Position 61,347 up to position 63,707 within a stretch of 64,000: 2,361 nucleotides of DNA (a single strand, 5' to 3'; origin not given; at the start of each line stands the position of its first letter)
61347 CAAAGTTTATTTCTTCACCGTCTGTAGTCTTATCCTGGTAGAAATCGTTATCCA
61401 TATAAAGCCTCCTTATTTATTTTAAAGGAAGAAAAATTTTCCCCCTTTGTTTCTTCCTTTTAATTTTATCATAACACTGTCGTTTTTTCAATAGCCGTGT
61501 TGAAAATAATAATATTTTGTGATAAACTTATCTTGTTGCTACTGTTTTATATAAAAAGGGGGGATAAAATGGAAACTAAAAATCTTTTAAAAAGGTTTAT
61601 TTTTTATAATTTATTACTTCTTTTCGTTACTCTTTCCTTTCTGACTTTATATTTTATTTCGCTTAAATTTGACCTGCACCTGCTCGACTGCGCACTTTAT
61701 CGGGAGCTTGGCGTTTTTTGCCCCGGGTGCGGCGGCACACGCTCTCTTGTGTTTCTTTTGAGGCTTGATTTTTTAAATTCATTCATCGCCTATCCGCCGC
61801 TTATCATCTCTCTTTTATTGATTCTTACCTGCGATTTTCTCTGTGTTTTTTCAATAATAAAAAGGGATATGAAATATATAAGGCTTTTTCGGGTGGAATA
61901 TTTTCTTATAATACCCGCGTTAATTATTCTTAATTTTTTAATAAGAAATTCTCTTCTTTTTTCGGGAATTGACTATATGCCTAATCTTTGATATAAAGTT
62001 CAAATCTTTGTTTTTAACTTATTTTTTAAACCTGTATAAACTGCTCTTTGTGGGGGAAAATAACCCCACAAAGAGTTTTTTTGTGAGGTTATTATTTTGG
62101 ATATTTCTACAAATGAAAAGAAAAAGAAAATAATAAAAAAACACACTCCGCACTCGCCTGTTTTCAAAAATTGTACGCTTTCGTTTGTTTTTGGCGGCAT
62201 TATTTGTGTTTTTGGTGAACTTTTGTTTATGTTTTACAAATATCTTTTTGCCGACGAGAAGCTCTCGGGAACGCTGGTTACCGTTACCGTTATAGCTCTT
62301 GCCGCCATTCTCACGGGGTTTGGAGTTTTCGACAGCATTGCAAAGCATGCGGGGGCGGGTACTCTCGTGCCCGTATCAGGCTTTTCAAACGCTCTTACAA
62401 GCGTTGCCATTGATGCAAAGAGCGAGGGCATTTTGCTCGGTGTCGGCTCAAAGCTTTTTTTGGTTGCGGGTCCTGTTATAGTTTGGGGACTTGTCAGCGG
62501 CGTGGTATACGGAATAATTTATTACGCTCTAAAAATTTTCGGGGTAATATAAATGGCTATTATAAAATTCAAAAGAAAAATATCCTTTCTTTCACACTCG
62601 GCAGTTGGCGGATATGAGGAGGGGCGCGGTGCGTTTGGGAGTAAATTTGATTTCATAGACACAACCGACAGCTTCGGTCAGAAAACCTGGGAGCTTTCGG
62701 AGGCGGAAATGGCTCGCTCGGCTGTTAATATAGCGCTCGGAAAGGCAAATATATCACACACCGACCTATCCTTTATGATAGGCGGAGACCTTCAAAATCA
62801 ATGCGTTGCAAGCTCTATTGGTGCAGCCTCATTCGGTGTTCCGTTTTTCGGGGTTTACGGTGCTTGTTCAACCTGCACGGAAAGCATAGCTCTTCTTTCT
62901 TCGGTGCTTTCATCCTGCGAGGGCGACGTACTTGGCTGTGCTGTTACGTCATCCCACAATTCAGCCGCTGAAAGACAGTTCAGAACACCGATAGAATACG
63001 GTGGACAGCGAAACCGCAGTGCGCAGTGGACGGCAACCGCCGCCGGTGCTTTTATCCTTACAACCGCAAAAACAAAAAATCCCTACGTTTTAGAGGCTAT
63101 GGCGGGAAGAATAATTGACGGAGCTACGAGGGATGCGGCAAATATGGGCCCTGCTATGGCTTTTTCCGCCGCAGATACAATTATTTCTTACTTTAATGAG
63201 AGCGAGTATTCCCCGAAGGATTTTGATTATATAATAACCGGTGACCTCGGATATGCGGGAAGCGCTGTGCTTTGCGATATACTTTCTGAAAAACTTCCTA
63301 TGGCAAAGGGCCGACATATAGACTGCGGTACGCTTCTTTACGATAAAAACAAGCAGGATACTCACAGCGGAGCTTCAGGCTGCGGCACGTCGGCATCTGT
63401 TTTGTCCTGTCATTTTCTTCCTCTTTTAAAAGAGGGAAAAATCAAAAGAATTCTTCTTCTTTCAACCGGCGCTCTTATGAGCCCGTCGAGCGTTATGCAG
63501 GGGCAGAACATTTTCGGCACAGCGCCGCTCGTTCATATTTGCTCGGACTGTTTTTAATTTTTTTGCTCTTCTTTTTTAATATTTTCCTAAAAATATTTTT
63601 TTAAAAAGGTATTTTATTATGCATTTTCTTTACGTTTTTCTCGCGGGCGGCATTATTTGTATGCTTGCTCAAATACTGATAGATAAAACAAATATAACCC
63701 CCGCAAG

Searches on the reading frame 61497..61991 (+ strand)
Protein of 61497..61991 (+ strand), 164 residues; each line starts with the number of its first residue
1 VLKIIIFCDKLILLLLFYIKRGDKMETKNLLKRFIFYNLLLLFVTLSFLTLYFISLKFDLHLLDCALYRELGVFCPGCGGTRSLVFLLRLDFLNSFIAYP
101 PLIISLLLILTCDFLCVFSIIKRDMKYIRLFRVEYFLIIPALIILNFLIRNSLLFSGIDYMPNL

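Call 10: search_protein_families(library=pfam, proteins=[window:61497-61991:+])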
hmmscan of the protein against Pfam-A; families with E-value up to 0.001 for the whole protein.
window:61497-61991:+ (164 aa): 1 family
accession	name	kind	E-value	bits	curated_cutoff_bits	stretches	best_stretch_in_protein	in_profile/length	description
PF10825.13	DUF2752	-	7.4e-11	42.4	27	1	65-110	1-46/49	Protein of unknown function (DUF2752)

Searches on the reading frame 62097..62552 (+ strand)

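Call 10: search_protein_families(library=pfam, proteins=[window:62097-62552:+])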
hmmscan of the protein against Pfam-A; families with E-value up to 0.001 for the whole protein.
window:62097-62552:+ (151 aa): 1 family
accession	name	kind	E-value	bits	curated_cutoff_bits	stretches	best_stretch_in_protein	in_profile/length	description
PF03862.18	SpoVAC_SpoVAEB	-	1.5e-33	116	25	1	25-141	1-117/117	SpoVAC/SpoVAEB sporulation membrane protein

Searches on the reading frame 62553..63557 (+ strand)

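Call 10: search_protein_families(library=pfam, proteins=[window:62553-63557:+])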
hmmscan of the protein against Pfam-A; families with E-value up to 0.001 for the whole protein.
window:62553-63557:+ (334 aa): 1 family
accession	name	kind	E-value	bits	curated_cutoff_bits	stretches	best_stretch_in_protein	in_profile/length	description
PF07451.17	SpoVAD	-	3.9e-108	361.5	22.1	1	4-329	5-328/329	Stage V sporulation protein AD (SpoVAD)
